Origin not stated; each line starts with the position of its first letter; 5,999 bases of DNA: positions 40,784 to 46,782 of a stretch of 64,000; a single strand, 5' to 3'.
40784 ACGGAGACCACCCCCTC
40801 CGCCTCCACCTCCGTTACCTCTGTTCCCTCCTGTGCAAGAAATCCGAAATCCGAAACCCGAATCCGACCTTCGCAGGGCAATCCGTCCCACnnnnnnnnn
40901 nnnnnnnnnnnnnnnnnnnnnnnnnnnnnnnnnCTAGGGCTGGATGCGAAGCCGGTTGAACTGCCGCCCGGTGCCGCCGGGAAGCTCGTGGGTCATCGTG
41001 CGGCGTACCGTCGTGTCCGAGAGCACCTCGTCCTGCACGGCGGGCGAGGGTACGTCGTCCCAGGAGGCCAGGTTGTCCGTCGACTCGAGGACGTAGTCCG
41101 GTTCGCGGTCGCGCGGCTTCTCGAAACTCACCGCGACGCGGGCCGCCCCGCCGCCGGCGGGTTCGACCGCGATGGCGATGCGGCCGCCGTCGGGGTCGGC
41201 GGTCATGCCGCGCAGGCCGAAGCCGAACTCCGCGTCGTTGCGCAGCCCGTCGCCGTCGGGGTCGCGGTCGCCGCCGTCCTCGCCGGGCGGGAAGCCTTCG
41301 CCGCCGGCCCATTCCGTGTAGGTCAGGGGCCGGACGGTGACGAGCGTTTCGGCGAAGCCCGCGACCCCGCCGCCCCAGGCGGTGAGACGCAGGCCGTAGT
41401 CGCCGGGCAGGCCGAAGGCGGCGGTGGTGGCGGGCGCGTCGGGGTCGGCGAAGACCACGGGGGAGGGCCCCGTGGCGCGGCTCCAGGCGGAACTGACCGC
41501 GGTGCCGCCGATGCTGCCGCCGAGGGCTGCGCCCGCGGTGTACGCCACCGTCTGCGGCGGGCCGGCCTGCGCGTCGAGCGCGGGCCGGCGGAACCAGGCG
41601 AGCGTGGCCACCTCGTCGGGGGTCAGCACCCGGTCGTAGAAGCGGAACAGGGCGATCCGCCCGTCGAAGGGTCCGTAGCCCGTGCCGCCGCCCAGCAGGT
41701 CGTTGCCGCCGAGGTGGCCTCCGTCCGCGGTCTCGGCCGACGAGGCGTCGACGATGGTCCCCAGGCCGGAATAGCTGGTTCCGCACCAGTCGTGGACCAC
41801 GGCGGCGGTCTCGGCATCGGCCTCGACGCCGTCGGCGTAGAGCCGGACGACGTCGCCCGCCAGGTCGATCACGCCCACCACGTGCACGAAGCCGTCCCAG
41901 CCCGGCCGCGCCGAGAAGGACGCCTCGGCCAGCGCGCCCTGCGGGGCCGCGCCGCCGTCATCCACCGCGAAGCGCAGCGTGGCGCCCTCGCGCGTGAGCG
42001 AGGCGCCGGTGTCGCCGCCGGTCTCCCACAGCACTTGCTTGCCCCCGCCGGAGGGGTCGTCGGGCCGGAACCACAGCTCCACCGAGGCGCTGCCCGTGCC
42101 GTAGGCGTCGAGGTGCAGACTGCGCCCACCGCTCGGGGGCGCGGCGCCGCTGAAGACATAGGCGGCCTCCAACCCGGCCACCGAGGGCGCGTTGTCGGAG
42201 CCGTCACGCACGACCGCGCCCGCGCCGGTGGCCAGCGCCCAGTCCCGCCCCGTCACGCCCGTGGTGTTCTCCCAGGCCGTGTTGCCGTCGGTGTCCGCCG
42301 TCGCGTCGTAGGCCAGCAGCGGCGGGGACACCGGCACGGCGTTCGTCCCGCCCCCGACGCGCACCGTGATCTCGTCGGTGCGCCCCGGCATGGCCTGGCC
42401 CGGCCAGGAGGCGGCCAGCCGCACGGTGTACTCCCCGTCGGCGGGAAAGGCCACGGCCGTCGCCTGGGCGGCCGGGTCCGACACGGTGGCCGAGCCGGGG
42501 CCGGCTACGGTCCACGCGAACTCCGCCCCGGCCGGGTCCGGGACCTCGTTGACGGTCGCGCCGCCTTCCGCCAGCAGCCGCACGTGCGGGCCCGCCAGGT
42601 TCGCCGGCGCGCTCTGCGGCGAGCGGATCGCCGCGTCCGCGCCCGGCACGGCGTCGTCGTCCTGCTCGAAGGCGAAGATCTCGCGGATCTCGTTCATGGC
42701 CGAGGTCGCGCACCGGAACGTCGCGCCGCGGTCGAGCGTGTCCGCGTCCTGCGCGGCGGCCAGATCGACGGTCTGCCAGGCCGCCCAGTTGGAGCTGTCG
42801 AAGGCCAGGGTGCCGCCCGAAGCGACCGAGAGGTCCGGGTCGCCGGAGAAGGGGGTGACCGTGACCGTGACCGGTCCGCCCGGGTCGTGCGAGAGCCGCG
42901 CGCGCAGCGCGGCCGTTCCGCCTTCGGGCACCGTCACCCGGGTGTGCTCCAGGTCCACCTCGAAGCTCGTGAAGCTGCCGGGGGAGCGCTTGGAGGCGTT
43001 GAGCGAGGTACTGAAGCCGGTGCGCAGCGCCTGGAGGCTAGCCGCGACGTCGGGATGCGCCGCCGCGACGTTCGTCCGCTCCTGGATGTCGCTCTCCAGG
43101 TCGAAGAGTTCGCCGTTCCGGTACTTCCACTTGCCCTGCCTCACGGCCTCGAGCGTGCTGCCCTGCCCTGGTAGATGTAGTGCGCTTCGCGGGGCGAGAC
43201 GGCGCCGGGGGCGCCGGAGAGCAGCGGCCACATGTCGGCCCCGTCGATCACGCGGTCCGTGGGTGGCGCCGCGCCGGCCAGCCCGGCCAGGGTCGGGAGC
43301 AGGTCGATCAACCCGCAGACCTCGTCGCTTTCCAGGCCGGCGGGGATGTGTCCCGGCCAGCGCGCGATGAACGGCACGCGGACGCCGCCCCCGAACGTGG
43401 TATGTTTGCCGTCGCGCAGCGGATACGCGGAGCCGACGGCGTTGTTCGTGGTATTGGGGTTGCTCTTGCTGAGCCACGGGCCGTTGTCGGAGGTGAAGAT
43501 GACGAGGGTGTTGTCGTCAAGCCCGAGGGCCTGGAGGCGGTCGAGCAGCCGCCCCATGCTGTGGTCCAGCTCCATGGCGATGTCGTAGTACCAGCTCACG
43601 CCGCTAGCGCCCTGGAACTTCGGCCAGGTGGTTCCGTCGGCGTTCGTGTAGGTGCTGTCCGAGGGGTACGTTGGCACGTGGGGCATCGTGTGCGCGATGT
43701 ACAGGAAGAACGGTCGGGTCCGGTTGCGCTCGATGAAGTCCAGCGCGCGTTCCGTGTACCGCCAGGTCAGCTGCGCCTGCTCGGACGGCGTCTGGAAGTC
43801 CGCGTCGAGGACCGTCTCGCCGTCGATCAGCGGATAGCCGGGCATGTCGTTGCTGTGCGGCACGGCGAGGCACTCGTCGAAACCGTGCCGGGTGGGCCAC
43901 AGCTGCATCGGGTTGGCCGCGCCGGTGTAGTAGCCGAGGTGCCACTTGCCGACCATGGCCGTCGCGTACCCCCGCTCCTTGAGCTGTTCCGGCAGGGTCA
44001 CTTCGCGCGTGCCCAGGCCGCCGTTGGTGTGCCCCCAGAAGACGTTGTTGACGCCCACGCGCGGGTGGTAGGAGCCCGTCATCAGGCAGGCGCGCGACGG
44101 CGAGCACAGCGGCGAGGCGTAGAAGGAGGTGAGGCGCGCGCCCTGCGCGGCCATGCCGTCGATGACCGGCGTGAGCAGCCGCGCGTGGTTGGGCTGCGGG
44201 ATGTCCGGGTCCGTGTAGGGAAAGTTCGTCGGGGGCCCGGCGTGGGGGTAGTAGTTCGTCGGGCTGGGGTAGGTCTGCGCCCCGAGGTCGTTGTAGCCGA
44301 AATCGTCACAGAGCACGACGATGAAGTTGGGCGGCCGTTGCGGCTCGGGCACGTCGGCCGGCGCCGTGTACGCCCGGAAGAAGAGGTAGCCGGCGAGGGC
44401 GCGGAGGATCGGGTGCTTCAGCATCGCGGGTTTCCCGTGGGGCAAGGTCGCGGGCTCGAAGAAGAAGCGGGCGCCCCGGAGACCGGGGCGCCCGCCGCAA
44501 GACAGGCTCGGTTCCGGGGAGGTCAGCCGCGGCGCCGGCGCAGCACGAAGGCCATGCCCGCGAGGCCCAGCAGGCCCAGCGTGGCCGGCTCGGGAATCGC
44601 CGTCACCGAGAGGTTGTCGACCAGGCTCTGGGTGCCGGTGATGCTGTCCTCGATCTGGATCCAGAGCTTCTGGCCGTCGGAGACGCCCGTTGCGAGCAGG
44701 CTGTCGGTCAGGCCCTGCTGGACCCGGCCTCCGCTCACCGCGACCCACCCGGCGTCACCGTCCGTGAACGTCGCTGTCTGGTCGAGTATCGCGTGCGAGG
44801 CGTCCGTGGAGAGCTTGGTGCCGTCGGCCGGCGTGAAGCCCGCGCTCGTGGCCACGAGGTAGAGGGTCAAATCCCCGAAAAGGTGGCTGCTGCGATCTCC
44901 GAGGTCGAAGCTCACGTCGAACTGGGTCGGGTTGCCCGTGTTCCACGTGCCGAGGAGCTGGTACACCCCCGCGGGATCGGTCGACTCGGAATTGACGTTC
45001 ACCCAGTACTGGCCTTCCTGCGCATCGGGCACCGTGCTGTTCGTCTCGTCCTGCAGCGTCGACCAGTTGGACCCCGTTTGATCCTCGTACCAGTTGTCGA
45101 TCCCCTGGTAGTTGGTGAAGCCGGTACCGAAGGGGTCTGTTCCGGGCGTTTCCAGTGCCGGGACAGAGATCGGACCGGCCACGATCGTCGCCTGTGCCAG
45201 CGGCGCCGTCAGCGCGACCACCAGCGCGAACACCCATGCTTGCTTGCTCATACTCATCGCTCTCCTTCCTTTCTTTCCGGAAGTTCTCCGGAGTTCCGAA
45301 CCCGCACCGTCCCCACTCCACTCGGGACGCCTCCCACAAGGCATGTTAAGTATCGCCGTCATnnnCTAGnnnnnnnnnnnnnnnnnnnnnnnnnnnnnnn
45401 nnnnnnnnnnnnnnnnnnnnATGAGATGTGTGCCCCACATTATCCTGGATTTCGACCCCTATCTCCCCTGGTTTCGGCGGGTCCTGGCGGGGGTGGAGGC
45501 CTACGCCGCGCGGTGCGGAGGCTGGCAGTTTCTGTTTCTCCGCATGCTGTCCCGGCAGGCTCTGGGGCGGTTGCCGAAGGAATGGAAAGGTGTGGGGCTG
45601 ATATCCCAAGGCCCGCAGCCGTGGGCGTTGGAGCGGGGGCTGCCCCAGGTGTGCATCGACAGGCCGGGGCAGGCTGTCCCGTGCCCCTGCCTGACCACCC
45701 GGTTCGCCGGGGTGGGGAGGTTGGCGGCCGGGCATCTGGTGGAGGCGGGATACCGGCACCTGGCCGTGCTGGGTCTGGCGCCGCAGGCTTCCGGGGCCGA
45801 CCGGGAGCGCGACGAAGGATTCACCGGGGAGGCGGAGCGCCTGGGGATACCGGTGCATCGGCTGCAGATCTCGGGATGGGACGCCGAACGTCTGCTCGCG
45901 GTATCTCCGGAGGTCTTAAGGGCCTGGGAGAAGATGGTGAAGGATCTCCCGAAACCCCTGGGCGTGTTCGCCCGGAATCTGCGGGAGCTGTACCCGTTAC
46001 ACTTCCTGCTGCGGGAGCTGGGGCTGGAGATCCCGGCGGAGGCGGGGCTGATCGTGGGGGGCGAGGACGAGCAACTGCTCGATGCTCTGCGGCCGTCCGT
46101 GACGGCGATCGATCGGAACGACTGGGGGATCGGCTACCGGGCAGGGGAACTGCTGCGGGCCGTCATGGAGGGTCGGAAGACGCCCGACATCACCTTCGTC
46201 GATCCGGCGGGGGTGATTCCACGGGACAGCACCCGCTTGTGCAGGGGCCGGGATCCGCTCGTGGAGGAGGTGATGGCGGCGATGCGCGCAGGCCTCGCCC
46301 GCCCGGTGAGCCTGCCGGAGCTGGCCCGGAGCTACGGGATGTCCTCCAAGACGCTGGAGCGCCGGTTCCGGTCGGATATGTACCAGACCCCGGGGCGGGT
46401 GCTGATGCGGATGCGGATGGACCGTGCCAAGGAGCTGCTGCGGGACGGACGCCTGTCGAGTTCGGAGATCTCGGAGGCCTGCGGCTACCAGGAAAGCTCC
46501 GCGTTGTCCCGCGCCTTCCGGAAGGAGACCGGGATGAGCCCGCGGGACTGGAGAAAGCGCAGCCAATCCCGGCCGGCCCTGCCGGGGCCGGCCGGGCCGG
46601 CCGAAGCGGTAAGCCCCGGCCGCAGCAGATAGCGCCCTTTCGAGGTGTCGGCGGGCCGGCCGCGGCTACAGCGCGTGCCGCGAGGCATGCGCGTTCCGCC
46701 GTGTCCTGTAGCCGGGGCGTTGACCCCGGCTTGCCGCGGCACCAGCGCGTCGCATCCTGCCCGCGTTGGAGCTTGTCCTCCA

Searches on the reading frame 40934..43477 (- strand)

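Call 35: search_protein_families(library=pfam, proteins=[window:40934-43477:-], max_evalue=0.001)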
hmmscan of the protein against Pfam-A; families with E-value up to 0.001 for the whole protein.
window:40934-43477:- (847 aa): 3 families
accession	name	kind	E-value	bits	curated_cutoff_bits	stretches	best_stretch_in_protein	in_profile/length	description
PF13385.13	Laminin_G_3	-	4.5e-15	56.5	27.6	1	460-624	15-151/151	Concanavalin A-like lectin/glucanases superfamily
PF22352.2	K319L-like_PKD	-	7.3e-05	23.1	27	0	638-715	1-84/84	K319L-like, PKD domain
PF00801.26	PKD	-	0.00085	19.7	23.5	0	312-357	20-66/80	PKD domain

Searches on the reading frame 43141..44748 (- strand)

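Call 35: search_protein_families(library=pfam, proteins=[window:43141-44748:-], max_evalue=0.001)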
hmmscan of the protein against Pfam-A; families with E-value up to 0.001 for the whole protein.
window:43141-44748:- (535 aa): 3 families
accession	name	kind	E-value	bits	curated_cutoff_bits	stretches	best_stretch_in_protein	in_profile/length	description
PF00884.28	Sulfatase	-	3.8e-56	191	25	1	140-493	1-301/301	Sulfatase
PF16347.10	SGSH_C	-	3e-05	24.6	29.3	1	452-524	12-82/154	N-sulphoglucosamine sulphohydrolase, C-terminal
PF01663.27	Phosphodiest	-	0.00087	19.4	23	0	391-423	188-220/342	Type I phosphodiesterase / nucleotide pyrophosphatase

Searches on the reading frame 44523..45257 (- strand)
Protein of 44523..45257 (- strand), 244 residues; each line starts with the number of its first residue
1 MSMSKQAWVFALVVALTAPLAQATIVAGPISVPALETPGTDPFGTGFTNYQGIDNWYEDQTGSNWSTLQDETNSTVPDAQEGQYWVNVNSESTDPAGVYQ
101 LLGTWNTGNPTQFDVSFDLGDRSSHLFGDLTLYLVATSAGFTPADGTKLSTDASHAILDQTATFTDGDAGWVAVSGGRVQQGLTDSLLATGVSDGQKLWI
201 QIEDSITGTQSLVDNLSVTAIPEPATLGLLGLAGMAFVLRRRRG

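Call 60: search_protein_families(library=ncbifam, proteins=[window:44523-45257:-], max_evalue=0.1)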
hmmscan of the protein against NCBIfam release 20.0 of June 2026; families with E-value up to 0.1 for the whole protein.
window:44523-45257:- (244 aa): 13 families
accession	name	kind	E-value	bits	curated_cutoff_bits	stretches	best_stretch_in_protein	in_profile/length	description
NF038126.1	PEP_CTERM_FxDxF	subfamily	1.2e-07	32.1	50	1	117-242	37-165/165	FxDxF family PEP-CTERM protein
TIGR02595.1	PEP_CTERM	domain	3.1e-06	27.6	16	1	221-243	1-23/24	PEP-CTERM sorting domain-containing protein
NF038120.1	PEP_CTERM_QFxxD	subfamily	3.4e-06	27.1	80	1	213-243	185-215/215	NF038120 family PEP-CTERM protein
NF038129.1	PEP_NF038129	equivalog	3.9e-05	23.6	65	1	208-242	158-194/194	NF038129 family PEP-CTERM protein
NF041538.1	PEP_EDSA_1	subfamily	0.0003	20.5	100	1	216-242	278-307/307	EDSAP-1 family PEP-CTERM protein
NF041927.1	Xrt_dep_XDP1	equivalog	0.00046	20.2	125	1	205-243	205-241/242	exosortase-dependent surface protein XDP1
NF038125.1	PEP_CTERM_THxN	subfamily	0.0005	19.7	85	1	215-243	214-245/246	THxN family PEP-CTERM protein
NF033947.0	PEP-cistern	hypoth_equivalog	0.0025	17.6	60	1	204-243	157-195/195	cistern family PEP-CTERM protein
TIGR03901.2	MYXO-CTERM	domain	0.0035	17.7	20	1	222-243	12-33/34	MYXO-CTERM sorting domain-containing protein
NF038124.1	PEP_CTERM_TLD_A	exception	0.0036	16.9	100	1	216-243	206-235/235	PEP_CTERM-anchored TLD domain-containing protein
NF033554.9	floc_PepA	equivalog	0.0078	16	80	1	137-243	169-259/261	flocculation-associated PEP-CTERM protein PepA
NF038118.1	PEP_CTERM_CCXG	equivalog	0.017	14.8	90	1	214-243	169-198/199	CCXG family PEP-CTERM protein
TIGR03382.1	GC_trans_RRR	domain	0.064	13.9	15.85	1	224-243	9-27/27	MYXO-CTERM sorting domain-containing protein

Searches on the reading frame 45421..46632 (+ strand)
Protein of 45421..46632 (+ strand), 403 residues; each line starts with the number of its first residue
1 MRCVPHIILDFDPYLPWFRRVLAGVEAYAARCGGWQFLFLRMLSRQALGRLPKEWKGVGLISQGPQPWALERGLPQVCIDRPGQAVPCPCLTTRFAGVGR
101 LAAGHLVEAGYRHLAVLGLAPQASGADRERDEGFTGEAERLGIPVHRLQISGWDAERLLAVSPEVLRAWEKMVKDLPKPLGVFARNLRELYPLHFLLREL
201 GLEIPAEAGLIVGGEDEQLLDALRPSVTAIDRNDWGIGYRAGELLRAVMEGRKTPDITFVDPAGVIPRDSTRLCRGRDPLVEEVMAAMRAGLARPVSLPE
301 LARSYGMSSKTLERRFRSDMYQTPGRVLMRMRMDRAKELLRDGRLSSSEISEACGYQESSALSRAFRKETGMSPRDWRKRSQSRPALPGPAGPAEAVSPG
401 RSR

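Call 46: search_protein_families(library=pfam, proteins=[window:45421-46632:+], max_evalue=0.001)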
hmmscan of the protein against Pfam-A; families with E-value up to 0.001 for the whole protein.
window:45421-46632:+ (403 aa): 5 families
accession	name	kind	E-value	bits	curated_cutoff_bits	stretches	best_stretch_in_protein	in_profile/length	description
PF12833.13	HTH_18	-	4.2e-22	78.7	33.6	1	301-380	1-80/80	Helix-turn-helix domain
PF13377.12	Peripla_BP_3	-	1e-19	71.6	26.5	1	104-271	2-167/167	Periplasmic binding protein-like domain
PF00165.29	HTH_AraC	-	4.2e-11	43.1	26.6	1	349-379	13-42/42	Bacterial regulatory helix-turn-helix proteins, AraC family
PF13404.12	HTH_AsnC-type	-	9.9e-05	22.5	27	0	338-364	11-37/42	AsnC-type helix-turn-helix domain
PF13412.12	HTH_24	-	0.001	19.1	21.9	0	337-364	10-37/48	Winged helix-turn-helix DNA-binding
